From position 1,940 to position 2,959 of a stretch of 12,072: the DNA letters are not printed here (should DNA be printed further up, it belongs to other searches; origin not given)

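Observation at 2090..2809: The embedded kinase has an atypical catalytic loop (L-S-D instead of H-x-D, single D in the DFD position) and a C-terminal hydrophobic tail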

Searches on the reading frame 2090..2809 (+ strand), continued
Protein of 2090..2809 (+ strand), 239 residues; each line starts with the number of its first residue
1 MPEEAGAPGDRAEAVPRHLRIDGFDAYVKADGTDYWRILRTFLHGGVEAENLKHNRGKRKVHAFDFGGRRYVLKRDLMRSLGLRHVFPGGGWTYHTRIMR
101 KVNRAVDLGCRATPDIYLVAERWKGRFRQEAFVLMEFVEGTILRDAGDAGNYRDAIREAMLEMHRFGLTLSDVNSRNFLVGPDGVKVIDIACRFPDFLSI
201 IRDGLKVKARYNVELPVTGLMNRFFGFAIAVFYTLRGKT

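Call 33: list_cluster_members(proteins=[P0003, P0004, P0005, P0006, P0007, P0008, P0009, P0010, P0011, P0012])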
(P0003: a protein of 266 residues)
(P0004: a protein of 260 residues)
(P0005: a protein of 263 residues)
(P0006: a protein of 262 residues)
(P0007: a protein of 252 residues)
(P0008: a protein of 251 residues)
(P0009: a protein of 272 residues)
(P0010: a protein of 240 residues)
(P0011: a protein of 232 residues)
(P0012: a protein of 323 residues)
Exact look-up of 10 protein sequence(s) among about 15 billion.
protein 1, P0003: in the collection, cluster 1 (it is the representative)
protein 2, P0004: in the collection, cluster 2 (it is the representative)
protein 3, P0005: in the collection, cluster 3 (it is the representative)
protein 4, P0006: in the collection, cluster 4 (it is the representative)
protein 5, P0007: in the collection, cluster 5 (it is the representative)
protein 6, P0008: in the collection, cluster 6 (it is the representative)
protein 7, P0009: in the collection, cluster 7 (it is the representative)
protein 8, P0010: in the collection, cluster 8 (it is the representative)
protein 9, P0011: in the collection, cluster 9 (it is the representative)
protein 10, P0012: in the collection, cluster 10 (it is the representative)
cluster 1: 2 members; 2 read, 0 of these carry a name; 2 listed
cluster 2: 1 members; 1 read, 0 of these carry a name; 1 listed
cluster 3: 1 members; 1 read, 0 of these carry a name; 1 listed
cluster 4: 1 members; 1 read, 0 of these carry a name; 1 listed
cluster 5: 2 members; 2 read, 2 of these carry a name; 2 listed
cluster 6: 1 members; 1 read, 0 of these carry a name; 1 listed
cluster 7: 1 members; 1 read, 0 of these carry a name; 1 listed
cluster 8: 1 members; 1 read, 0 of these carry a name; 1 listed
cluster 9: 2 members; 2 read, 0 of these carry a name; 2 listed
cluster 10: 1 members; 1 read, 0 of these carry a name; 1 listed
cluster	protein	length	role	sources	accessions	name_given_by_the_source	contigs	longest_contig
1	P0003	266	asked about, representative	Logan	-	-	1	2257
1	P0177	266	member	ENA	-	-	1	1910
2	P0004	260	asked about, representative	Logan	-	-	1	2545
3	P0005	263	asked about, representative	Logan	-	-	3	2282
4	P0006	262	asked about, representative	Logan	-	-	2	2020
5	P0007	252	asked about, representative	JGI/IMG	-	hypothetical protein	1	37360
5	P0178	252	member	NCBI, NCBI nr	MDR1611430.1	MAG: hypothetical protein LBT97_01465 [Planctomycetota bacterium] | hypothetical protein [Planctomycetota bacterium]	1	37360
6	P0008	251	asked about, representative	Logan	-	-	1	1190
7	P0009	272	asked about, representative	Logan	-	-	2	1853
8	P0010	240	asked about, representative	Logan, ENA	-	-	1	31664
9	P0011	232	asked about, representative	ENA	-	-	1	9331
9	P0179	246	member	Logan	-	-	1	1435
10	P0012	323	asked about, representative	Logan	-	-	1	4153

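Call 34: find_encoding_contigs(protein=P0007, flank=8000, max_places=2)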
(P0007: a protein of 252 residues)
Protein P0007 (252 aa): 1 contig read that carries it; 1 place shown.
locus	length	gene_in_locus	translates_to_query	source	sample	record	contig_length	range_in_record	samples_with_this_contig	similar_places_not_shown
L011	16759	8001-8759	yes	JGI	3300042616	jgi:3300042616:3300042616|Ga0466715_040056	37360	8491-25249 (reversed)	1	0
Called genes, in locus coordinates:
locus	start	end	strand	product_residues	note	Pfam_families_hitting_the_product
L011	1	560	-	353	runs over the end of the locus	-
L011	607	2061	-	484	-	PF00370:FGGY_N, PF02782:FGGY_C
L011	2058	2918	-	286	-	PF01875:Memo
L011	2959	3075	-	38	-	-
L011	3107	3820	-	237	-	PF00232:Glyco_hydro_1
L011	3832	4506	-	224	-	PF13646:HEAT_2 (weak)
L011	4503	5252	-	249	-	-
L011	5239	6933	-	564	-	PF03109:ABC1, PF01636:APH (faint), PF27536:UbiB_helical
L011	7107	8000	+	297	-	PF01734:Patatin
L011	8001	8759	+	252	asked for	PF06176:WaaY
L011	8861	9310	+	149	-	PF02502:LacAB_rpiB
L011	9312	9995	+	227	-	PF02224:Cytidylate_kin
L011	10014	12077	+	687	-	PF00270:DEAD (faint), PF04851:ResIII, PF13191:AAA_16 (faint), PF17757:UvrB_inter, PF27431:UvrB_3rd, PF00271:Helicase_C, PF12344:UvrB, PF02151:UVR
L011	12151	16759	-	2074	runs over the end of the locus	PF17791:MG3 (faint), PF01835:MG2, PF07703:A2M_BRD, PF00207:A2M, PF07678:TED_complement (faint), PF17973:bMG10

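Call 35: find_encoding_contigs(protein=P0010, flank=8000, max_places=2)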
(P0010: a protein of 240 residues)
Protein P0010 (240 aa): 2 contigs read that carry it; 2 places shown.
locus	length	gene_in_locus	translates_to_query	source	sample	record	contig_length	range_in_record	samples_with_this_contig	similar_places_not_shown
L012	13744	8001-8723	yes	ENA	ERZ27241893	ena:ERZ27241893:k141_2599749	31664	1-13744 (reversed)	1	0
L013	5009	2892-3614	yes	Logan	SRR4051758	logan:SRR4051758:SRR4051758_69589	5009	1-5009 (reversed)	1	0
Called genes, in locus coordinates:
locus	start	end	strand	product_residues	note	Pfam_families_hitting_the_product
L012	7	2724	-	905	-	PF03065:Glyco_hydro_57, PF12055:DUF3536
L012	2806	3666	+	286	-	PF00288:GHMP_kinases_N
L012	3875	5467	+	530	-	PF01145:Band_7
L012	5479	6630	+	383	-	PF01075:Glyco_transf_9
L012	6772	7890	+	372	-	PF01075:Glyco_transf_9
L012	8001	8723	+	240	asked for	PF06176:WaaY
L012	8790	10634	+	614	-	PF01145:Band_7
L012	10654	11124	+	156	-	PF00583:Acetyltransf_1, PF13673:Acetyltransf_10, PF13508:Acetyltransf_7, PF08445:FR47 (weak)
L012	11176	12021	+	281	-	-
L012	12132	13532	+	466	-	PF18127:NAMPT_N, PF04095:NAPRTase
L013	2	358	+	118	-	?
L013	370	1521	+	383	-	PF01075:Glyco_transf_9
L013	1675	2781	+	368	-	PF01075:Glyco_transf_9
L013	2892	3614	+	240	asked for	PF06176:WaaY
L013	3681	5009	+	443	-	?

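Call 36: find_encoding_contigs(protein=P0011, flank=8000, max_places=2)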
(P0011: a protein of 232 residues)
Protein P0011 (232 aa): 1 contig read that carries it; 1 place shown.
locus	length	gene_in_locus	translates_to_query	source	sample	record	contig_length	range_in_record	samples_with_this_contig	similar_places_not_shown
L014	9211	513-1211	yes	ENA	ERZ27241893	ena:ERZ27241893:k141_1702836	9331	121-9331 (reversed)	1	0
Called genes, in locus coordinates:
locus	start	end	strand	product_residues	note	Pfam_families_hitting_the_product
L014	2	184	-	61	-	?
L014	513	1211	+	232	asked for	PF06176:WaaY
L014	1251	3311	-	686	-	PF00270:DEAD (faint), PF04851:ResIII, PF17757:UvrB_inter, PF27431:UvrB_3rd, PF00271:Helicase_C, PF12344:UvrB, PF02151:UVR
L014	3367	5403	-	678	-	PF00089:Trypsin, PF13365:Trypsin_2, PF08238:Sel1 (faint)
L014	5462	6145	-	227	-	PF02224:Cytidylate_kin, PF13207:AAA_17 (faint), PF13238:AAA_18 (faint)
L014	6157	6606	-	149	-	PF02502:LacAB_rpiB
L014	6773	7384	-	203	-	PF01300:Sua5_yciO_yrdC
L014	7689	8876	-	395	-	PF13145:Rotamase_2, PF13616:Rotamase_3 (faint), PF00639:Rotamase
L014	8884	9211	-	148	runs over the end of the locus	?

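Call 38: find_encoding_contigs(protein=P0006, flank=5000, max_places=3)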
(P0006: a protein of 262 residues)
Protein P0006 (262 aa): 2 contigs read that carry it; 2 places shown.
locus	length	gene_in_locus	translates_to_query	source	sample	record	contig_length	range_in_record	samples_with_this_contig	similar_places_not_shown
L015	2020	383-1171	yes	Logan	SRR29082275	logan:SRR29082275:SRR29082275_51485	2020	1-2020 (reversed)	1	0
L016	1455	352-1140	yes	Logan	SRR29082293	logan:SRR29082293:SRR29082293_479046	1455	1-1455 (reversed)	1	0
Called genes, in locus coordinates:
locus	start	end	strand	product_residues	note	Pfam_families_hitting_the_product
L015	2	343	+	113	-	?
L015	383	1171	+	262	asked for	PF06176:WaaY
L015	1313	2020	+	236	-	?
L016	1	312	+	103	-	?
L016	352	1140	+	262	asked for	PF06176:WaaY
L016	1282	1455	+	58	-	?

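Call 39: find_encoding_contigs(protein=P0012, flank=5000, max_places=2)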
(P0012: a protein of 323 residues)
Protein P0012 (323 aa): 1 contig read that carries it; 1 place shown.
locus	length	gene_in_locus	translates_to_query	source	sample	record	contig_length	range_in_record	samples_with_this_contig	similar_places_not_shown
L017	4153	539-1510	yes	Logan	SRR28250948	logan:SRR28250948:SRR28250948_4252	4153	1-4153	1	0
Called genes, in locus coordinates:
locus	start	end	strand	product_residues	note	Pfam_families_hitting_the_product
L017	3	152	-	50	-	?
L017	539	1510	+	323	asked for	PF06176:WaaY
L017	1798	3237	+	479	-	PF03446:NAD_binding_2, PF03807:F420_oxidored (weak), PF00393:6PGD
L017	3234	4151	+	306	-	?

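Call 43: search_solved_structures(query=A5, max_evalue=1, show_alignments=3)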
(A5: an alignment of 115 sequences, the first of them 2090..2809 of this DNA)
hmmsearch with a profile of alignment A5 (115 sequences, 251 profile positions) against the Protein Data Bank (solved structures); distinct sequences matched with E-value up to 1: 1662 (the best 60 are shown).
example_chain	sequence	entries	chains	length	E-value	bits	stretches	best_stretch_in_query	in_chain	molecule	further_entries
8k20_B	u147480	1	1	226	1e-13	53.9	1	130-241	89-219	non-specific serine/threonine protein kinase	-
7q52_AAA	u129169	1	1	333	8.5e-12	47.7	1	126-185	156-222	Serine/threonine-protein kinase PknG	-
4y0x_A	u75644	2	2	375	1.1e-11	47.3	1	126-185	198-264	Serine/threonine-protein kinase PknG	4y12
2pzi_A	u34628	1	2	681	2.7e-11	46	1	126-185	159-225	Probable serine/threonine-protein kinase pknG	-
5loh_A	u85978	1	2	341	2.7e-11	46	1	112-205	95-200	Serine/threonine-protein kinase greatwall,Serine/threonine-protein kinase greatwall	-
8v5h_A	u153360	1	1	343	5.7e-11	45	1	112-198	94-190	Serine/threonine-protein kinase greatwall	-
7mxj_A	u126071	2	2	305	2.2e-09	39.7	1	127-185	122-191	Serine/threonine protein kinases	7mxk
9ymt_A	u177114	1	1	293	3.1e-09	39.3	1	127-187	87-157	Serine/Threonine Kinase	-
4eqm_A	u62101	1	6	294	3.1e-09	39.3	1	127-187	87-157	Protein kinase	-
2gnj_A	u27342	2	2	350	3.6e-09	39.1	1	106-188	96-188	cAMP-dependent protein kinase, alpha-catalytic subunit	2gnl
7sza_A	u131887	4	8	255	6.8e-09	38.1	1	41-240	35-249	EKC/KEOPS complex subunit TP53RK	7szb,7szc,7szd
7mxb_A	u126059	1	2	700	7.6e-09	38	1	127-185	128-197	Serine/threonine protein kinases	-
9fl9_B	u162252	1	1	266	7.8e-09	38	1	41-240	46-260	EKC/KEOPS complex subunit TP53RK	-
6wqx_C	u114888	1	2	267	7.9e-09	37.9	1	41-240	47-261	EKC/KEOPS complex subunit TP53RK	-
1fot_A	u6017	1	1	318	8.1e-09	37.9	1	121-188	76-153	CAMP-DEPENDENT PROTEIN KINASE TYPE 1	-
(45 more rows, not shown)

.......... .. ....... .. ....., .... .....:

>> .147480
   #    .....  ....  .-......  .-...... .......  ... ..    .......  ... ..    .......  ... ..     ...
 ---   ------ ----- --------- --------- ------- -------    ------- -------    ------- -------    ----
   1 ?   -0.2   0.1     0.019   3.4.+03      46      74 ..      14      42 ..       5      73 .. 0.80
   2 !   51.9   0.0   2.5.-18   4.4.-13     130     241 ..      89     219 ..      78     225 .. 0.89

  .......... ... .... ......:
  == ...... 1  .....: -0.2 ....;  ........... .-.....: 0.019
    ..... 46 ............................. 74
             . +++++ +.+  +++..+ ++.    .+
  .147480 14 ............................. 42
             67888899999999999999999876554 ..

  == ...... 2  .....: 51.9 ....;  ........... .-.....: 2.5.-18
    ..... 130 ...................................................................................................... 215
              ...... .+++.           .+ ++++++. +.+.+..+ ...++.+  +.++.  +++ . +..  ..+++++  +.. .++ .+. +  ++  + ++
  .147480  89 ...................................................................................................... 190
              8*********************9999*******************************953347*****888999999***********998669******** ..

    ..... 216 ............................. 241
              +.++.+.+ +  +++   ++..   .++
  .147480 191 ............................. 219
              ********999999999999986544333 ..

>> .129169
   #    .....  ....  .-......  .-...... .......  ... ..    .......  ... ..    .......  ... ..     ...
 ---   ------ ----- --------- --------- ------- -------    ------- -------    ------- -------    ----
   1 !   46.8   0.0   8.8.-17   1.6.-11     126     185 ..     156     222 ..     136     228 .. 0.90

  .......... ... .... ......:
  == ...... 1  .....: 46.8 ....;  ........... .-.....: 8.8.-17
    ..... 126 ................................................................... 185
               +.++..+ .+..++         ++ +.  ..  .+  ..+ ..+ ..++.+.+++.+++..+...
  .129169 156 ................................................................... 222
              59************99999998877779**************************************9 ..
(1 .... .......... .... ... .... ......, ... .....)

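Call 49: search_protein_families(library=ncbifam, proteins=[L012:2806-3666:+, L012:5479-6630:+, L012:6772-7890:+, L012:8001-8723:+, L012:10654-11124:+, L012:11176-12021:+], max_evalue=0.00001)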
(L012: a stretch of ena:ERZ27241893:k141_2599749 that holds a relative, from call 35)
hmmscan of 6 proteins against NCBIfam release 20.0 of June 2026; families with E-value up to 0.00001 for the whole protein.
L012:2806-3666:+ (286 aa): 9 families
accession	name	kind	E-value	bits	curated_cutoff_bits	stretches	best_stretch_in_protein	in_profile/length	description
TIGR00154.1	ispE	equivalog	1.6e-59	201.9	138.7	1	4-254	5-255/294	4-(cytidine 5'-diphospho)-2-C-methyl-D-erythritol kinase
NF002870.0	PRK03188.1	equivalog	6.2e-51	172.9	286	1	3-281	12-292/310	4-(cytidine 5'-diphospho)-2-C-methyl-D-erythritol kinase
NF011202.0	PRK14608.1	equivalog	4.2e-47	160.8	204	1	3-254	11-262/294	4-(cytidine 5'-diphospho)-2-C-methyl-D-erythritol kinase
NF011205.0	PRK14611.1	equivalog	8e-44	150.2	364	1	2-263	2-259/275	4-(cytidine 5'-diphospho)-2-C-methyl-D-erythritol kinase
NF011207.0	PRK14613.1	equivalog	4.6e-32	111.4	359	1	6-258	3-271/297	4-(cytidine 5'-diphospho)-2-C-methyl-D-erythritol kinase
NF003216.0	PRK04181.1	equivalog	1.5e-25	90.5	191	1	6-251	5-248/257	4-(cytidine 5'-diphospho)-2-C-methyl-D-erythritol kinase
NF004568.0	PRK05905.1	equivalog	2.8e-11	43.6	321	1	4-142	6-146/261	4-(cytidine 5'-diphospho)-2-C-methyl-D-erythritol kinase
TIGR00191.1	thrB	equivalog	4.1e-10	39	168.25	1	53-128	47-125/304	homoserine kinase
NF002288.1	PRK01212.1-4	equivalog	9.4e-09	34.7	194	1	38-128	27-121/303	homoserine kinase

L012:5479-6630:+ (383 aa): 4 families
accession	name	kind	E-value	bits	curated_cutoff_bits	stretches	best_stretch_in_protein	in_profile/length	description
TIGR02195.1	heptsyl_trn_II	equivalog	4.6e-14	52.3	134.6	1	138-309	142-298/339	lipopolysaccharide heptosyltransferase II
TIGR02193.1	heptsyl_trn_I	equivalog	7.4e-11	41.8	185.3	1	196-308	190-296/320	lipopolysaccharide heptosyltransferase I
NF008204.0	PRK10964.1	equivalog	3.7e-09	36.2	437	1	197-302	189-288/322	lipopolysaccharide heptosyltransferase RfaC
NF008162.0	PRK10916.1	equivalog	2e-07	30.5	569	1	200-309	195-303/348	ADP-heptose--LPS heptosyltransferase RfaF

L012:6772-7890:+ (372 aa): 3 families
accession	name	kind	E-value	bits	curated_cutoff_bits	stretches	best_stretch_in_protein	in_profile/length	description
TIGR02195.1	heptsyl_trn_II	equivalog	1.1e-15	57.7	134.6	1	141-285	148-288/339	lipopolysaccharide heptosyltransferase II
TIGR02193.1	heptsyl_trn_I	equivalog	1.7e-09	37.3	185.3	1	162-287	179-289/320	lipopolysaccharide heptosyltransferase I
NF008162.0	PRK10916.1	equivalog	6.3e-06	25.6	569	0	143-286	156-294/348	ADP-heptose--LPS heptosyltransferase RfaF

L012:8001-8723:+ (240 aa): 1 family
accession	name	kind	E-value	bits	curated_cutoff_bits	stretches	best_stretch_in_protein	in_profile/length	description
NF007684.0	PRK10359.1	equivalog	3.1e-22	79.4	248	1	23-237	8-220/232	lipopolysaccharide core heptose(II) kinase RfaY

L012:10654-11124:+ (156 aa): 2 families
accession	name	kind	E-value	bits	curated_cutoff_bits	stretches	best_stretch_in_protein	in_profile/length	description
TIGR01575.1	rimI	equivalog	8e-11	42.2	86.4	1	70-147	36-114/132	ribosomal protein S18-alanine N-acetyltransferase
NF002959.0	PRK03624.1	equivalog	4.5e-08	32.9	124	1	72-151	55-135/147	GNAT family acetyltransferase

L012:11176-12021:+ (281 aa): 1 family
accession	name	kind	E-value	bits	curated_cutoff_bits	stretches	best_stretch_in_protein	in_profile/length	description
TIGR00276.1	TIGR00276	equivalog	2.5e-06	26.7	200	1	165-273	130-245/337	tRNA epoxyqueuosine(34) reductase QueG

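Call 50: predict_structure(alignment_id=A5)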
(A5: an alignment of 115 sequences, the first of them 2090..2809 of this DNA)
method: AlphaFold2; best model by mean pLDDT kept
length: 239 residues; sequences in the alignment: 115
mean_pLDDT: 91.2   pTM: 0.88
mean pLDDT of the five models: 91.2, 91.2, 91.2, 91.1, 91.0
residues with pLDDT >= 90: 191; 70-90: 24; 50-70: 21; < 50: 3
segments of 3 or more residues with pLDDT < 50: none
pLDDT, mean of each block of 10 residues (from residue 1): 56 87 96 98 98 85 98 92 60 88 96 98 90 98 97 98 97 97 97 92 96 95 94 86
secondary structure, 60 per line:
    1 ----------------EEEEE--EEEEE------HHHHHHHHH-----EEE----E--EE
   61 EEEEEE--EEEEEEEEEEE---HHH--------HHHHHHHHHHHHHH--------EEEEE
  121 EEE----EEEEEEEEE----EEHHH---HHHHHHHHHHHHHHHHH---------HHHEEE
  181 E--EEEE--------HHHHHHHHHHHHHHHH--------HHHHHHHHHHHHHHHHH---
elements in order: E17-21 E24-28 H35-43 E49-51 E59-66 E69-79 H94-107 E116-123 E128-136 H149-165 E178-181 E184-187 H196-211 H220-236

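Call 53: fold_search(model_id=the predicted structure, library=pdb)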
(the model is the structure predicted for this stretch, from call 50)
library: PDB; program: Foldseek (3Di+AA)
matches with E <= 10: 1907; with E <= 0.001: 995
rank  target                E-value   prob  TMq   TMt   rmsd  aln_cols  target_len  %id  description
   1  3ori_A                8.1e-08  1.00  0.43  0.39   7.4       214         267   19  Mycobacterium tuberculosis PknB kinase domain L33D mutant (crystal form 1) (released 2010-12-15)
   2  6b2p                  4.0e-07  1.00  0.44  0.41   7.8       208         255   19  Dual Inhibition of the Essential Protein Kinases A and B in Mycobacterium tuberculosis (released 2018-02-14)
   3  3f61                  5.1e-07  1.00  0.43  0.38   7.6       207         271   20  Crystal Structure of M. tuberculosis PknB Leu33Asp/Val222Asp double mutant in complex with ADP (released 2008-12-02)
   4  6i2p_B                5.7e-07  1.00  0.41  0.38   7.8       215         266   19  Crystal structure of the Mycobacterium tuberculosis PknB kinase domain (L33E mutant) in complex with its substrate Gar (released 2019-05-22)
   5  3orm                  6.0e-07  1.00  0.45  0.42   7.2       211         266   19  Mycobacterium tuberculosis PknB kinase domain D76A mutant (released 2010-12-15)
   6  1mru_A                6.4e-07  1.00  0.45  0.41   7.2       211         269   18  Intracellular Ser/Thr protein kinase domain of Mycobacterium tuberculosis PknB. (released 2003-02-11)
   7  3ork                  1.1e-06  1.00  0.43  0.38   7.9       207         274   19  Mycobacterium tuberculosis PknB kinase domain L33D mutant (crystal form 2) (released 2010-12-15)
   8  1zao                  1.3e-06  1.00  0.47  0.43   9.6       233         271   18  Crystal Structure of A.fulgidus Rio2 Kinase Complexed With ATP and Manganese Ions (released 2005-06-21)
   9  3orp                  1.4e-06  1.00  0.39  0.35   8.0       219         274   17  Mycobacterium tuberculosis PknB kinase domain L33D mutant (crystal form 5) (released 2010-12-15)
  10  1zar                  1.6e-06  1.00  0.47  0.43  10.3       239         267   17  Crystal Structure of A.fulgidus Rio2 Kinase Complexed With ADP and Manganese Ions (released 2005-06-21)
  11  6i2p_A                1.6e-06  1.00  0.41  0.37   7.6       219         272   18  Crystal structure of the Mycobacterium tuberculosis PknB kinase domain (L33E mutant) in complex with its substrate Gar (released 2019-05-22)
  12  8sam_A                2.0e-06  1.00  0.39  0.13  10.7       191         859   17  Crystal structure of class III lanthipeptide synthetase LP-GS-ThurKC in complex with ATP (released 2023-10-11)
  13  3ort                  2.1e-06  1.00  0.39  0.35   7.9       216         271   17  Mycobacterium tuberculosis PknB kinase domain L33D mutant (crystal form 6) (released 2010-12-15)
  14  7qq6_C                2.2e-06  1.00  0.43  0.40   8.3       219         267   17  GCN2 (EIF2ALPHA KINASE 4, E2AK4) IN COMPLEX WITH COMPOUND 1 (dovitinib) (released 2022-03-02)
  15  7wj6_B                2.4e-06  1.00  0.42  0.42   5.6       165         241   21  Crystal Structure of the Kinase Domain of a Class III Lanthipeptide Synthetase CurKC (released 2022-11-09)
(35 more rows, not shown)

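Call 62: find_encoding_contigs(protein=P0004, flank=5000, max_places=2)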
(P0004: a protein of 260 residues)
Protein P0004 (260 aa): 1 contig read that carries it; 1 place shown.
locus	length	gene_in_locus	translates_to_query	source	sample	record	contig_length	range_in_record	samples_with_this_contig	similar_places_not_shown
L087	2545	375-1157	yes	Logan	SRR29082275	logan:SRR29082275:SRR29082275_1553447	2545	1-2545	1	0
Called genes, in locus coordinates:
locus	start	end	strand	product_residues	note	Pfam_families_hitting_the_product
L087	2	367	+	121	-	?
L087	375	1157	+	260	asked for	PF06176:WaaY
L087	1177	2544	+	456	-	?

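Call 63: find_encoding_contigs(protein=P0003, flank=5000, max_places=2)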
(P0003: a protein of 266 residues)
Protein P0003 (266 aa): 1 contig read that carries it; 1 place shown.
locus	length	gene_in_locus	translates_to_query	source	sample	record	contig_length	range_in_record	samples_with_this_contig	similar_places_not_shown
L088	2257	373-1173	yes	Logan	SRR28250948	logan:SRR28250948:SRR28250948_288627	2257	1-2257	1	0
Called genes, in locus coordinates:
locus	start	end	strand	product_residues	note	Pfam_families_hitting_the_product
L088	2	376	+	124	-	?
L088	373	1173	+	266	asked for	PF06176:WaaY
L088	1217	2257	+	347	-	?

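Call 75: find_related_loci(query=A7, collection=metagenome_contigs, flank=5000)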
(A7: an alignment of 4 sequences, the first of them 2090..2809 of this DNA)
Query A7 (239 aa) in metagenome_contigs; peptide patterns used: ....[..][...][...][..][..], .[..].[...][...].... (x = any residue, [..] = any of these).
264 stretches matched a pattern; 1 encode a relative of the query (tblastn E <= 1e-3); 1 distinct loci.
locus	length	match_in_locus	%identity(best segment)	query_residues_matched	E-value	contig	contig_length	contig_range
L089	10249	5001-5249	34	114-189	2e-6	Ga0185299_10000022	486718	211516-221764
